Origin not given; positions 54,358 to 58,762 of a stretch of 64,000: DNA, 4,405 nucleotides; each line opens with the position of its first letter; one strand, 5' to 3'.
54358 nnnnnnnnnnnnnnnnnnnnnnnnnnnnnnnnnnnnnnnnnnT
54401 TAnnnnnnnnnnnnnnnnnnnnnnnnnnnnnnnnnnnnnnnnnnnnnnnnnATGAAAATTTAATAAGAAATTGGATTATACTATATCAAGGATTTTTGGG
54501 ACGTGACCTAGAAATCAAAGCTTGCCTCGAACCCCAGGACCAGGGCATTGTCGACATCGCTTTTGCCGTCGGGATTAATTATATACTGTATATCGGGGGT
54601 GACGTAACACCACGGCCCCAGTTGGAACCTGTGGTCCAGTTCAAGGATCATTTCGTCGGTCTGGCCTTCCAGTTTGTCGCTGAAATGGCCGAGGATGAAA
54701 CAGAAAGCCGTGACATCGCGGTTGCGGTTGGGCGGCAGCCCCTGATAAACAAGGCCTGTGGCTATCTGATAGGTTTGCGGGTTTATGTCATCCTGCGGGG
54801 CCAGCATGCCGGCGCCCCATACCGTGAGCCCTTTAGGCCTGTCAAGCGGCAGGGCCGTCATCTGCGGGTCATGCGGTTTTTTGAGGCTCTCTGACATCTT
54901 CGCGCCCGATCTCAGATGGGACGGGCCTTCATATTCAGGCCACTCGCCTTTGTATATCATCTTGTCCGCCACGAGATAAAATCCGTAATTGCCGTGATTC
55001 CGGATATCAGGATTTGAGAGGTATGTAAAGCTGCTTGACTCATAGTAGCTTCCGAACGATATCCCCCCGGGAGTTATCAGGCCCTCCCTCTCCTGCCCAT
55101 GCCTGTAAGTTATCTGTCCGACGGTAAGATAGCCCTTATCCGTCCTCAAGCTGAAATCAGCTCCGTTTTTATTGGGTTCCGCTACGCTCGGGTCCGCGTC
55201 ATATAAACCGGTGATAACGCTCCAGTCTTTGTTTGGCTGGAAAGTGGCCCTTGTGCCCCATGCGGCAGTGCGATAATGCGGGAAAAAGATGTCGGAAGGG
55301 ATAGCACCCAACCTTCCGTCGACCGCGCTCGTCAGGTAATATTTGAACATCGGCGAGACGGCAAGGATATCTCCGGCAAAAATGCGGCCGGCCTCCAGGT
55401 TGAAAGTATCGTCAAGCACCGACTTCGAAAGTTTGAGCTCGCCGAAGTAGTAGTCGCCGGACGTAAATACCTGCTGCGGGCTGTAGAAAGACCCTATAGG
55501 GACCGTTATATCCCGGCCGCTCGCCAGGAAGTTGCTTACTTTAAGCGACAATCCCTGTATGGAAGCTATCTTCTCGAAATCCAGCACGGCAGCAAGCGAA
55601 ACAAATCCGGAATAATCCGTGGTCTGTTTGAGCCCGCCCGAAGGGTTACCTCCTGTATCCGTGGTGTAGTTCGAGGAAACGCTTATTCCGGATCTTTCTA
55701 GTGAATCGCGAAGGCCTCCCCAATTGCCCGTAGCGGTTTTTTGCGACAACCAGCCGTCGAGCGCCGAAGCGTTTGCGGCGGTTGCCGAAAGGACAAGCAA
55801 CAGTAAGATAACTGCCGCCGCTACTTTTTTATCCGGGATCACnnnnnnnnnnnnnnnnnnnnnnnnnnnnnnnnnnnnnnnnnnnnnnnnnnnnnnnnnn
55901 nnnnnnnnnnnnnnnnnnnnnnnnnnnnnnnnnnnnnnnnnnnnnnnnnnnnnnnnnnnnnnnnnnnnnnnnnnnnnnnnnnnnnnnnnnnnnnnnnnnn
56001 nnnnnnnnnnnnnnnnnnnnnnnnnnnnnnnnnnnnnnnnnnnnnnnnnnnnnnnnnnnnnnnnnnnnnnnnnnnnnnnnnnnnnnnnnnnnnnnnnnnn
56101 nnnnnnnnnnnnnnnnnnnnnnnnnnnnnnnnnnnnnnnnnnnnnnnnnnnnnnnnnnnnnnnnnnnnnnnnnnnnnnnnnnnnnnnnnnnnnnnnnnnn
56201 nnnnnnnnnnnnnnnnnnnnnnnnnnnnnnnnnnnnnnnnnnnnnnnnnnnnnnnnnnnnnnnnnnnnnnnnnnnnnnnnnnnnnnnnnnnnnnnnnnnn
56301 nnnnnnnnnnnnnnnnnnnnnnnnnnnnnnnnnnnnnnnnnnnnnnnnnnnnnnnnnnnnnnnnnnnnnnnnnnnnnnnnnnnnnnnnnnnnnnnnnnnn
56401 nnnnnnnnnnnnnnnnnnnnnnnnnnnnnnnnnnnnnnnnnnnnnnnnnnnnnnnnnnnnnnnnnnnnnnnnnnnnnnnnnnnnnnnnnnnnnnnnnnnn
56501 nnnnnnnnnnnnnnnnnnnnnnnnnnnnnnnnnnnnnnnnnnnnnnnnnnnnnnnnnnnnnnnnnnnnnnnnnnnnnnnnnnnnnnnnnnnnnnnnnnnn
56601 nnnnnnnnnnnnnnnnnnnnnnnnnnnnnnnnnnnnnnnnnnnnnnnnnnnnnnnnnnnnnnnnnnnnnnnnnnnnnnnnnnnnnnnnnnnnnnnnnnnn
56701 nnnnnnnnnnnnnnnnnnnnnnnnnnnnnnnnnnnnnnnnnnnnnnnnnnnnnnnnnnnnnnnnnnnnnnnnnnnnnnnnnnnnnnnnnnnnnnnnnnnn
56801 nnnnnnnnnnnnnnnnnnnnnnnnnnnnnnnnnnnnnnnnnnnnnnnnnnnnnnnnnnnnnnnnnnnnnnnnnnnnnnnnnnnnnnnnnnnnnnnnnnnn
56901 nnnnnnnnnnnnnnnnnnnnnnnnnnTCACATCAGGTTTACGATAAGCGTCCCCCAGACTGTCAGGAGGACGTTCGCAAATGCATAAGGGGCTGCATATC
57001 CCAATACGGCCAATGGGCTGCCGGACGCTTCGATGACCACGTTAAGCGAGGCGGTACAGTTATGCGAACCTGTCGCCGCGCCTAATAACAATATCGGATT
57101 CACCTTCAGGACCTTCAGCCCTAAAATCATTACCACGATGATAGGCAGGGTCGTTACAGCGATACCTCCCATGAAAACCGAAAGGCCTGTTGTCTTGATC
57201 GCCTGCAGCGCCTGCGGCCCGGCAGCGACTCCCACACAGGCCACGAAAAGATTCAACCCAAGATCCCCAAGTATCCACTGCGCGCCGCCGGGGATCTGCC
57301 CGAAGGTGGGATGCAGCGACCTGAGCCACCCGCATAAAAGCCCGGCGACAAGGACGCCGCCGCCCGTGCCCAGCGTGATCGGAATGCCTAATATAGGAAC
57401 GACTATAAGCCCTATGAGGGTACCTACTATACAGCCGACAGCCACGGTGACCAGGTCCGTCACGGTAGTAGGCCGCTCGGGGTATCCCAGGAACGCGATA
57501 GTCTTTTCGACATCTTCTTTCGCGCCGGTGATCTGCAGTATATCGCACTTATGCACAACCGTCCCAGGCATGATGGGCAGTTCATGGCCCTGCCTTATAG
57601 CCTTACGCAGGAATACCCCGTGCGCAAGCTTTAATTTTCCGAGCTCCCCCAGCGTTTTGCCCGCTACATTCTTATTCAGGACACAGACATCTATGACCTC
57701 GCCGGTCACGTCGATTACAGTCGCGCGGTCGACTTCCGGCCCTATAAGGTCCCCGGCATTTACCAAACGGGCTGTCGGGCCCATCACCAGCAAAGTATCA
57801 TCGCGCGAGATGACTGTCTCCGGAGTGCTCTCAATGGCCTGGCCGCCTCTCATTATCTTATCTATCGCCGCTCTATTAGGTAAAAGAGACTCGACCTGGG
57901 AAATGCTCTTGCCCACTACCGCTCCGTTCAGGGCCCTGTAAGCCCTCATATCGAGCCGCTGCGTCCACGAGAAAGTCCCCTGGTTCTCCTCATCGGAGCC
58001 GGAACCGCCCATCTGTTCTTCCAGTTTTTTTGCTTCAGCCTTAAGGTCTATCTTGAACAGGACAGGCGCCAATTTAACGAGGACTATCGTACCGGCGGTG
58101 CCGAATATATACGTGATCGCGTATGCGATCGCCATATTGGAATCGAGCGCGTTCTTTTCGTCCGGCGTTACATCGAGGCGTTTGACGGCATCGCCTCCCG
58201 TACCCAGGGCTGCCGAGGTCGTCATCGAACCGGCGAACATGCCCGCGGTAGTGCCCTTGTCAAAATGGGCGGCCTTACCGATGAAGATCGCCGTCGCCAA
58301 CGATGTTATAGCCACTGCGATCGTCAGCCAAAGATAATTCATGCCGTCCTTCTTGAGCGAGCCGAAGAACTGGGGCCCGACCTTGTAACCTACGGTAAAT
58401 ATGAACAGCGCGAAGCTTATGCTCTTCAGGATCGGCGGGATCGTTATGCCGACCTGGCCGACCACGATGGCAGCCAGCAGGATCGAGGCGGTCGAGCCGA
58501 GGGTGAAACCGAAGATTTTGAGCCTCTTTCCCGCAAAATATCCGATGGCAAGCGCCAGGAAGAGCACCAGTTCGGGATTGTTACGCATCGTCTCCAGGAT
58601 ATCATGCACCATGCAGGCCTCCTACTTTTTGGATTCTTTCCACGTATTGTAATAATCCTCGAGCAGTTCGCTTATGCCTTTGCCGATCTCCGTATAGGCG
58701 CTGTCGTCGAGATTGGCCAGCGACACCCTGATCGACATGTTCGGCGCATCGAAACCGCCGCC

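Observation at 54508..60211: Asparagine/aspartate decarboxylation-antiport operon: AspD, AspT-type exchanger, periplasmic asparaginase and porin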

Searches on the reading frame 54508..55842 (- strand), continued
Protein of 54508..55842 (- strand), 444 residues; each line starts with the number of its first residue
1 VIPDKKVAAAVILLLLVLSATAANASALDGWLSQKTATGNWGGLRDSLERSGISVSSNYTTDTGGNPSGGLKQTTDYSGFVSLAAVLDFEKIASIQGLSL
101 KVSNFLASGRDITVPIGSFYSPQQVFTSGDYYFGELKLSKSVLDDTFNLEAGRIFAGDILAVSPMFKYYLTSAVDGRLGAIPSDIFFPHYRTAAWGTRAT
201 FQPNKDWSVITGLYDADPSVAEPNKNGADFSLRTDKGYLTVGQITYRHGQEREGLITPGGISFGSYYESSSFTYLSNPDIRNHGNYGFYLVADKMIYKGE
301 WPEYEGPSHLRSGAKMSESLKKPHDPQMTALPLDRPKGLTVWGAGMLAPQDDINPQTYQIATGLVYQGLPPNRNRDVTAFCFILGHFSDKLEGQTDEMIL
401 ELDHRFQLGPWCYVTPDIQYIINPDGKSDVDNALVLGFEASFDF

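Call 82: fold_search(model_id=the predicted structure, library=pdb)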
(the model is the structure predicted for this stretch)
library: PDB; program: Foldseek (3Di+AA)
matches with E <= 10: 1021; with E <= 0.001: 296
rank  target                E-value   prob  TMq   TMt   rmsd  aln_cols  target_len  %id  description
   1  4gey                  8.7e-36  1.00  0.78  0.82   3.8       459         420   21  High pH structure of Pseudomonas putida OprB (released 2012-10-24)
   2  4gf4                  2.9e-23  1.00  0.58  0.84   5.8       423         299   17  Low pH structure of Pseudomonas putida OprB (released 2012-10-24)
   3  8bys_B                2.1e-11  1.00  0.51  0.68   7.0       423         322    8  Outer membrane attachment porin OmpM1 from Veillonella parvula, native (released 2023-11-08)
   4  5ldt_A                4.8e-11  1.00  0.40  0.44  16.7       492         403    9  Crystal Structures of MOMP from Campylobacter jejuni (released 2016-10-26)
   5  8byt_A                8.7e-11  1.00  0.49  0.69   7.0       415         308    8  Outer membrane attachment porin OmpM1 from Veillonella parvula, C3 symmetry (released 2023-11-08)
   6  6ehe                  1.5e-10  1.00  0.44  0.60   7.2       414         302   11  OmpTdeltaL8 (loop L8 deletion mutant of OmpT), an outer membrane protein of Vibrio cholerae (released 2018-04-25)
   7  4kr4_B                1.9e-10  1.00  0.51  0.64   6.0       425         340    8  Salmonella typhi OmpF complex with Ampicillin (released 2014-05-28)
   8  3prn                  3.4e-10  1.00  0.46  0.67   5.9       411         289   10  E1M, A104W MUTANT OF RH. BLASTICA PORIN (released 1998-08-12)
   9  1prn                  3.7e-10  1.00  0.46  0.67   6.2       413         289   10  REFINED STRUCTURE OF PORIN FROM RHODOPSEUDOMONAS BLASTICA AND COMPARISON WITH THE PORIN FROM RHODOBACTER CAPSULATUS (released 1994-10-15)
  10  7vtz                  3.7e-10  1.00  0.43  0.44   9.0       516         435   10  Chitoporin from Escherichia coli (released 2022-11-09)
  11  5oyk                  3.9e-10  1.00  0.42  0.55   7.5       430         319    9  Outer-membrane expressed OmpT of Vibrio cholerae (released 2018-04-25)
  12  2prn                  4.2e-10  1.00  0.47  0.68   5.7       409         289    9  RHODOPSEUDOMONAS BLASTICA PORIN, TRIPLE MUTANT E1M, E99W, A116W (released 1999-01-13)
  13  8prn                  7.1e-10  1.00  0.46  0.66   6.4       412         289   10  E1M, K50A, R52A, D97A, E99A MUTANT OF RH. BLASTICA PORIN (released 1998-08-12)
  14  2y0l                  7.1e-10  1.00  0.42  0.50  11.5       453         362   11  Crystal Structure of Pseudomonas Aeruginosa OpdO (released 2011-12-21)
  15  8bym_A                7.5e-10  1.00  0.49  0.66   7.4       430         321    9  Outer membrane attachment porin OmpM1 from Veillonella parvula (released 2023-11-08)
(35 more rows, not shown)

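Call 86: search_protein_families(library=ncbifam, proteins=[L148:8795-10279:+, L148:10311-12596:+, L150:8431-9837:+, L150:9863-11308:+, L151:110-1501:+, L151:2747-3586:+], max_evalue=1e-10)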
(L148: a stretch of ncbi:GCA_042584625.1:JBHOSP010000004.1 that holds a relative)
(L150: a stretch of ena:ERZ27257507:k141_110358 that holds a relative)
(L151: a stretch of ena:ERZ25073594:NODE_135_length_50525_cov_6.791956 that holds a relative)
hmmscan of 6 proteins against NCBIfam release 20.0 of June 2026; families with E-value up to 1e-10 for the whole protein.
L148:8795-10279:+ (494 aa): 11 families
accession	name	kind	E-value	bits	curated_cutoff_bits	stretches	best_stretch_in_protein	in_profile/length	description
TIGR00905.1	2A0302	subfamily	3.5e-159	530.6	409.05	1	8-494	5-473/473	basic amino acid/polyamine antiporter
TIGR03810.1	arg_ornith_anti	equivalog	1.4e-146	488.9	591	1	10-494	1-468/468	arginine-ornithine antiporter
NF040512.1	histam_anti_2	exception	4.7e-142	474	725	1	10-485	3-474/477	histidine-histamine antiporter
NF007929.0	PRK10644.1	equivalog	1.6e-47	162.3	574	1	8-457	6-435/445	arginine/agmatine antiporter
NF007754.0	PRK10435.1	equivalog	7.1e-32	111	585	1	8-419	3-397/443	cadaverine/lysine antiporter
TIGR04298.1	his_histam_anti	equivalog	7.8e-31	107.7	750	1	11-446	1-425/429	histidine-histamine antiporter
TIGR00909.1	2A0306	subfamily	8.5e-30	104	556.8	1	9-447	2-428/429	amino acid transporter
NF007938.0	PRK10655.1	equivalog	1.8e-28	99.9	409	1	8-450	4-430/438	putrescine-ornithine antiporter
TIGR04299.1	antiport_PotE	equivalog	1.4e-17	64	560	1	9-440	3-417/430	putrescine-ornithine antiporter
NF053761.1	BrChAATpBcaP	equivalog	6e-16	58.5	690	1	9-366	21-375/460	branched-chain amino acid transporter BcaP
NF008245.0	PRK11021.1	equivalog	5.9e-15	55.2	284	1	9-434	5-405/419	L-methionine/branched-chain amino acid transporter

L148:10311-12596:+ (761 aa): 6 families
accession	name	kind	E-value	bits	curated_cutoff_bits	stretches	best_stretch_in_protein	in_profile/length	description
NF011603.0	PRK15029.1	equivalog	0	1264.1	1167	1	9-760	3-755/756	arginine decarboxylase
NF011928.0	PRK15399.1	subfamily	1.7e-176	588.5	968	1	22-760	13-710/713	lysine decarboxylase LdcC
NF011929.0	PRK15400.1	subfamily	1.2e-159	532.9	1056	1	28-761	19-711/714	lysine decarboxylase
NF010092.0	PRK13578.1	subfamily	1.3e-122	410.5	794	1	79-746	43-700/720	ornithine decarboxylase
TIGR04301.1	ODC_inducible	exception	5.5e-117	391.8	1310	1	80-747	44-701/719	ornithine decarboxylase SpeF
TIGR04318.1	lacto_ODC_hypo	hypoth_equivalog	3.4e-104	349.6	950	1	73-746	15-677/695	putative ornithine decarboxylase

L150:8431-9837:+ (468 aa): 3 families
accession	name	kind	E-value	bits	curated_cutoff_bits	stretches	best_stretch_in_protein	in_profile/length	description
TIGR01788.1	Glu-decarb-GAD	equivalog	1.5e-199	663.1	380.4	1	20-447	1-429/431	glutamate decarboxylase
TIGR03812.1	tyr_de_CO2_Arch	equivalog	2.7e-38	131.8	299.4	1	61-369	22-316/375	tyrosine decarboxylase MfnA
NF002748.0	PRK02769.1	equivalog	8.3e-15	54.3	305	1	197-362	154-313/382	histidine decarboxylase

L150:9863-11308:+ (481 aa): 9 families
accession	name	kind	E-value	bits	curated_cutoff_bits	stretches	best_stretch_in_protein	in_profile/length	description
NF053662.1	Glu_GABA_anti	equivalog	9.8e-129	430.3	640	1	9-476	2-447/468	glutamate/gamma-aminobutyrate antiporter GadC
TIGR03813.2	Gln_GABA_anti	equivalog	1.7e-128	429.6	650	1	9-476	4-459/479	glutamine/gamma-aminobutyrate antiporter GadC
NF040513.1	antiport_TyrP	equivalog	5.2e-89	299.1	630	1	9-476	5-460/465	tyrosine-tyramine antiporter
TIGR00910.1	2A0307_GadC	equivalog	1.9e-77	261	673.5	1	8-473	12-465/511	glutamate/gamma-aminobutyrate antiporter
NF011775.0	PRK15238.1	equivalog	6.8e-23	81.2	400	1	9-474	9-489/500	glutamate/gamma-aminobutyrate family transporter YjeM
TIGR00905.1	2A0302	subfamily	2.9e-16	59.3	409.05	1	51-426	55-410/473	basic amino acid/polyamine antiporter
TIGR00909.1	2A0306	subfamily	1e-13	51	556.8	1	216-415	198-388/429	amino acid transporter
NF007929.0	PRK10644.1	equivalog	1.4e-12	47.1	574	1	43-397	46-372/445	arginine/agmatine antiporter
TIGR00908.1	2A0305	equivalog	5.5e-12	45.3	381.75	1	45-438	49-404/442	ethanolamine permease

L151:110-1501:+ (463 aa): 15 families
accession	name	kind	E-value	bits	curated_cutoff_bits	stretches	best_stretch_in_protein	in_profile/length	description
TIGR03813.2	Gln_GABA_anti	equivalog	9.5e-142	473.3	650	1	5-457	2-456/479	glutamine/gamma-aminobutyrate antiporter GadC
NF053662.1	Glu_GABA_anti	equivalog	5.1e-129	431.3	640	1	7-457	2-444/468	glutamate/gamma-aminobutyrate antiporter GadC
NF040513.1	antiport_TyrP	equivalog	1.3e-95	320.9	630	1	4-457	2-457/465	tyrosine-tyramine antiporter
TIGR00910.1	2A0307_GadC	equivalog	8.9e-83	278.6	673.5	1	3-462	9-470/511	glutamate/gamma-aminobutyrate antiporter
NF011775.0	PRK15238.1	equivalog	2.3e-25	89.3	400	1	2-253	4-271/500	glutamate/gamma-aminobutyrate family transporter YjeM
TIGR00905.1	2A0302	subfamily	1.5e-20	73.5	409.05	1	4-385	6-385/473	basic amino acid/polyamine antiporter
TIGR00908.1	2A0305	equivalog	6.9e-17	61.5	381.75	1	4-400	6-389/442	ethanolamine permease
NF053774.1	TmaoPremMsil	equivalog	5.3e-15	55.1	690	1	117-447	143-465/520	trimethylamine N-oxide permease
TIGR00909.1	2A0306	subfamily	3.8e-14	52.5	556.8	1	4-399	2-391/429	amino acid transporter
NF007938.0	PRK10655.1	equivalog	6.3e-14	52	409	1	28-385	32-377/438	putrescine-ornithine antiporter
TIGR00911.1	2A0308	subfamily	1e-13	50.6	701.8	1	33-395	81-430/505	L-type amino acid transporter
NF007929.0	PRK10644.1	equivalog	3.6e-13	49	574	1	48-391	53-385/445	arginine/agmatine antiporter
TIGR04298.1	his_histam_anti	equivalog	1.4e-12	47.6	750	1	29-379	27-370/429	histidine-histamine antiporter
TIGR04299.1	antiport_PotE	equivalog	5e-11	42.4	560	1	64-389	65-378/430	putrescine-ornithine antiporter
TIGR00913.1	2A0310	subfamily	6.9e-11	41.5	578.7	0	36-439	39-450/480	amino acid permease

L151:2747-3586:+ (279 aa): 1 family
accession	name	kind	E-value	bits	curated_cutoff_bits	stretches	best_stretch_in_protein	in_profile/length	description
TIGR00541.1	hisDCase_pyru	equivalog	4.7e-78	262.4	346.65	1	3-275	8-294/307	histidine decarboxylase, pyruvoyl type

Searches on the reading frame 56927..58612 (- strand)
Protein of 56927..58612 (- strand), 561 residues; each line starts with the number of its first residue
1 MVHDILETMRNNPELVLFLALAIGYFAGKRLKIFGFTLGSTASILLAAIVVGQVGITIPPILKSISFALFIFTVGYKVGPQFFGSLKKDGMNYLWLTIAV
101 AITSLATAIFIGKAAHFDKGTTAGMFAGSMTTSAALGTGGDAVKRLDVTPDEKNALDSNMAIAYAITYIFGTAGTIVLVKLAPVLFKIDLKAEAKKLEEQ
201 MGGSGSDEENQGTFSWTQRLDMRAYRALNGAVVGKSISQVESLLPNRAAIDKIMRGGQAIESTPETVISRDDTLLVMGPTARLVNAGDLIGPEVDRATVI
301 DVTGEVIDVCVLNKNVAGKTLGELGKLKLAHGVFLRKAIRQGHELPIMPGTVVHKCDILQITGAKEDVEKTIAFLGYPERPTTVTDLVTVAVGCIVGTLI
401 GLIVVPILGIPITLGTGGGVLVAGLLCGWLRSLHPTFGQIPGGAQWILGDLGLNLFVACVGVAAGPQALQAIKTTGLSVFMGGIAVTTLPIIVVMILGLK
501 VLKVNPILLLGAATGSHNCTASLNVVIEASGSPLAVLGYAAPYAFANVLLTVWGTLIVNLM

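Call 3: search_protein_families(library=pfam, proteins=[window:56927-58612:-])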
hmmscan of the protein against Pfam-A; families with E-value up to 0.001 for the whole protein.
window:56927-58612:- (561 aa): 3 families
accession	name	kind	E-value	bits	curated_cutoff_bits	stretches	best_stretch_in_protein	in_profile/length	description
PF06826.17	Asp-Al_Ex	-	5.1e-72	241.6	27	2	390-558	2-166/167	Predicted Permease Membrane Region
PF02080.26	TrkA_C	-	5e-13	49.2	27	2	313-376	9-71/71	TrkA-C domain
PF05145.17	AbrB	-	2.2e-05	24.1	29.2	1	15-121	158-264/314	Transition state regulatory protein AbrB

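Call 4: search_protein_families(library=ncbifam, proteins=[window:56927-58612:-])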
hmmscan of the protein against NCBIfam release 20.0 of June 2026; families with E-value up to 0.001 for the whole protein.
window:56927-58612:- (561 aa): 4 families
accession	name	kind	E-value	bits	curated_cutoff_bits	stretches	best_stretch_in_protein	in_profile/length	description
TIGR03802.1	Asp_Ala_antiprt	equivalog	7.9e-174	579.4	546.95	1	5-561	3-562/562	aspartate-alanine antiporter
NF003440.0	PRK04972.1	equivalog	6.3e-94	315.7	645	1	3-559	3-555/561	aspartate:alanine antiporter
NF003007.0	PRK03818.1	equivalog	3.7e-63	213.9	449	1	16-556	10-544/553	putative transporter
TIGR01625.1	YidE_YbjL_dupl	subfamily_domain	1.2e-43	148.6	71.95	2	394-544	1-153/154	AspT/YidE/YbjL antiporter duplication domain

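Call 18: search_solved_structures(query=window:56927-58612:-, show_alignments=1, max_evalue=0.001)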
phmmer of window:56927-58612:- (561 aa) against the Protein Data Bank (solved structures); distinct sequences matched with E-value up to 0.001: 4.
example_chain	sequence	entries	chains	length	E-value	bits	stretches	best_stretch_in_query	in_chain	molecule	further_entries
8xw5_A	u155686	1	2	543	5.6e-59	203.5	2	11-200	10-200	Aspartate/alanine antiporter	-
9veb_A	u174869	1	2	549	1.1e-58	202.5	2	11-200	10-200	Aspartate/alanine antiporter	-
8y1x_A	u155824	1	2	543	1.1e-58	202.5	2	11-200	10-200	Aspartate/alanine antiporter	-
9oqy_A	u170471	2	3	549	2.2e-58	201.5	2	11-200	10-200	Aspartate/alanine antiporter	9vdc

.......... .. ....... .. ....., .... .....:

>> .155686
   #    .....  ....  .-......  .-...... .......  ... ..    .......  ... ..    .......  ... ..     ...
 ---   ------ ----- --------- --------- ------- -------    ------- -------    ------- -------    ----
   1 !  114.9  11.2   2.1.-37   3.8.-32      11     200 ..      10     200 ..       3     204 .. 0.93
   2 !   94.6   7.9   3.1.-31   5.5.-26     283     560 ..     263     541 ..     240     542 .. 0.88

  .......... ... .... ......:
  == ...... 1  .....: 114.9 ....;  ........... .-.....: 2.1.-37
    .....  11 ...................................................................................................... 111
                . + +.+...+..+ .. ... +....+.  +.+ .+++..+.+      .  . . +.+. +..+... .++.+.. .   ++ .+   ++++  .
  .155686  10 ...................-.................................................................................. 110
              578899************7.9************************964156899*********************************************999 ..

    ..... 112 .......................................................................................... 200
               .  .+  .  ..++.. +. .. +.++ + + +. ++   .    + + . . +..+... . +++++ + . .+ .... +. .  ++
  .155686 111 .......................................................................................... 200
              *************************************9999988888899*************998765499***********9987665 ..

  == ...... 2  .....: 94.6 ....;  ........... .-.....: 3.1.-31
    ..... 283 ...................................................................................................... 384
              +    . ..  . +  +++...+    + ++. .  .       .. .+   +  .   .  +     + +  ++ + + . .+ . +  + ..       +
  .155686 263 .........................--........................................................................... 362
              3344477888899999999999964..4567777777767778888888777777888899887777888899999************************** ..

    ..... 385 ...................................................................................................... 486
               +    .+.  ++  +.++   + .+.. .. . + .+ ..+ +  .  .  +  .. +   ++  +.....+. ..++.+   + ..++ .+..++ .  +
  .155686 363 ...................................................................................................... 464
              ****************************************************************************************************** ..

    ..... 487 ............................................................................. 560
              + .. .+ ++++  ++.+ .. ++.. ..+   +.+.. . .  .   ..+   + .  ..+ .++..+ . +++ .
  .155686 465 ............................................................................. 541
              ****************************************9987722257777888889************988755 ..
